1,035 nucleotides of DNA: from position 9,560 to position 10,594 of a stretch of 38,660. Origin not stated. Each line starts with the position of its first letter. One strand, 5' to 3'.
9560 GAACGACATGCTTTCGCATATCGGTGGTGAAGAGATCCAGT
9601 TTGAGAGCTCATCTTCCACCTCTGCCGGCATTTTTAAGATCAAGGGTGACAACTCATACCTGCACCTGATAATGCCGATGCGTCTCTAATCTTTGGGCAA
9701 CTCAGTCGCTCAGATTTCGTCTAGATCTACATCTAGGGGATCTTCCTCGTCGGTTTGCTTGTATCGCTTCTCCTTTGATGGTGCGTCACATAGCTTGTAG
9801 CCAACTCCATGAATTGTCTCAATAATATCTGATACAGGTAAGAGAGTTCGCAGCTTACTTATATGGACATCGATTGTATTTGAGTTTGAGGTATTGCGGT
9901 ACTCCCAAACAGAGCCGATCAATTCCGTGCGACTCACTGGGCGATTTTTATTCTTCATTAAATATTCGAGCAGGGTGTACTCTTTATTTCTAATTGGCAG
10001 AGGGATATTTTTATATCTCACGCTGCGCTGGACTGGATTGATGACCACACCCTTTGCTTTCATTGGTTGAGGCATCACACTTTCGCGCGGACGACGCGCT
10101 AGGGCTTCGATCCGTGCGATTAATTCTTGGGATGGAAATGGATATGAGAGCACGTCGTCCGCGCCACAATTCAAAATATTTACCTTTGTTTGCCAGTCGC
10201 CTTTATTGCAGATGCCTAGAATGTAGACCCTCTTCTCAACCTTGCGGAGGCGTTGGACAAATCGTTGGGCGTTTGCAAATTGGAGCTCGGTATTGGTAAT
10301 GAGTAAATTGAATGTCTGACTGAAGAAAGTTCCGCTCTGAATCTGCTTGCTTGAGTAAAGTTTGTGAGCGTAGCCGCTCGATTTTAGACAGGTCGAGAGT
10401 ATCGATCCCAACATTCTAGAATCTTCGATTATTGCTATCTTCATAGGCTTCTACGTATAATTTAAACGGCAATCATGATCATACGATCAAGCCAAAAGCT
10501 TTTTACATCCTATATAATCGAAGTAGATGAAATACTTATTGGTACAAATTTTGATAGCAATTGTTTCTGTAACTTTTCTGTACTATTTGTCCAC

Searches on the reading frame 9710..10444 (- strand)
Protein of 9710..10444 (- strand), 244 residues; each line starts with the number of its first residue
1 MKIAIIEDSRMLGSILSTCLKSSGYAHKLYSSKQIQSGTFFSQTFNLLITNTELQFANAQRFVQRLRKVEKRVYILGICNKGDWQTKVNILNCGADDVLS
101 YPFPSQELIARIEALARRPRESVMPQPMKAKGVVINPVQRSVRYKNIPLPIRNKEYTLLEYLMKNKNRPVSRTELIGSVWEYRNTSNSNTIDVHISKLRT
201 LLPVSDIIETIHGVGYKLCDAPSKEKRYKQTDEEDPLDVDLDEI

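Call 35: search_protein_families(library=pfam, max_evalue=0.001, proteins=[window:9710-10444:-])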
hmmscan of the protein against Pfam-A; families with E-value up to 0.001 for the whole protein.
window:9710-10444:- (244 aa): 2 families
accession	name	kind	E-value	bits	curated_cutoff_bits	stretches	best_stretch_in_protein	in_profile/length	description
PF00486.34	Trans_reg_C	-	1.9e-21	76.3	26.2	1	149-218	4-77/77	Transcriptional regulatory protein, C terminal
PF00072.30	Response_reg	-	8.5e-10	39.2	30.2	1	3-113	1-111/111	Response regulator receiver domain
